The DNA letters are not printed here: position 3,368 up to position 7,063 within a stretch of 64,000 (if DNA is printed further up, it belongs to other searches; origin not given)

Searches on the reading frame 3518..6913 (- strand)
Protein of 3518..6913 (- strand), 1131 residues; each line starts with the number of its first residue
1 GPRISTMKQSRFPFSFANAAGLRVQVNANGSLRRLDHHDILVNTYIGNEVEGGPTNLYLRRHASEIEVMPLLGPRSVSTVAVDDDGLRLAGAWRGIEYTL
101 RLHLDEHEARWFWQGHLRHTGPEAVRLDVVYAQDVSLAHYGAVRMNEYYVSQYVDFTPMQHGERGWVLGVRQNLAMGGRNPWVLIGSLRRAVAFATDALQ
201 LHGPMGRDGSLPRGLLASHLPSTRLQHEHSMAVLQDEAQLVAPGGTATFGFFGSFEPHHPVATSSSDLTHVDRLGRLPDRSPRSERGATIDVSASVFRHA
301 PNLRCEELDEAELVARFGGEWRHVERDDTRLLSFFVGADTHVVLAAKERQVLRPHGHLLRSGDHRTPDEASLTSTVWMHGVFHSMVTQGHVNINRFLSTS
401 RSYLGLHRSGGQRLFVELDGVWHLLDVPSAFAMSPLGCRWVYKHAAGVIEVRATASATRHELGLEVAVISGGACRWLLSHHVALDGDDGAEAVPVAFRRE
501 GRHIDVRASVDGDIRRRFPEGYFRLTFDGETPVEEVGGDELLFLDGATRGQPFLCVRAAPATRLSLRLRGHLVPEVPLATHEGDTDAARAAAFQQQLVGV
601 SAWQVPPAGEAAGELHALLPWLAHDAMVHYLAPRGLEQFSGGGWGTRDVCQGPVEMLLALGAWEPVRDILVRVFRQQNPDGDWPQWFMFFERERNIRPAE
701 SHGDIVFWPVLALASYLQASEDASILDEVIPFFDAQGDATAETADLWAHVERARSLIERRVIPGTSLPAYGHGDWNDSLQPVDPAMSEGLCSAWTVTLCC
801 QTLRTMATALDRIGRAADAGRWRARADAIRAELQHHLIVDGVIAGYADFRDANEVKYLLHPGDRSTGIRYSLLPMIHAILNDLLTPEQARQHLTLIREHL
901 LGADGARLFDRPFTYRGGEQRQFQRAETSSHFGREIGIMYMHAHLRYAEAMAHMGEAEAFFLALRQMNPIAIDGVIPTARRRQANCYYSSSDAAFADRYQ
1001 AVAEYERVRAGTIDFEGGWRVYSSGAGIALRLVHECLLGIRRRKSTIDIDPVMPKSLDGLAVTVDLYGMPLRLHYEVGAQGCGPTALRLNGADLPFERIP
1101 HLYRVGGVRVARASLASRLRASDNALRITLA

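Call 54: search_protein_families(library=pfam, proteins=[window:3518-6913:-], max_evalue=0.00001)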
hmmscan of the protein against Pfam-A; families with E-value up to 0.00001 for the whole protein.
window:3518-6913:- (1131 aa): 4 families
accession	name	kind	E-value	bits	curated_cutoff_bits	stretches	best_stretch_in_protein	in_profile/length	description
PF21958.2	SOGP_N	-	1.7e-68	231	27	1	26-253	2-225/225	SOGP N-terminal domain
PF21250.3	SOGP_2nd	-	1.8e-43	149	27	1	323-559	6-238/249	Glycoside phosphorylase supersandwich domain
PF21270.2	SOGP_4th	-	5.8e-11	42.9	27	1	1039-1125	1-86/90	Glycoside phosphorylase C-terminal domain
PF17167.11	Glyco_hydro_94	-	4.8e-10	39.2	27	1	704-976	123-373/420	Glycosyl hydrolase 94 superfamily, catalytic domain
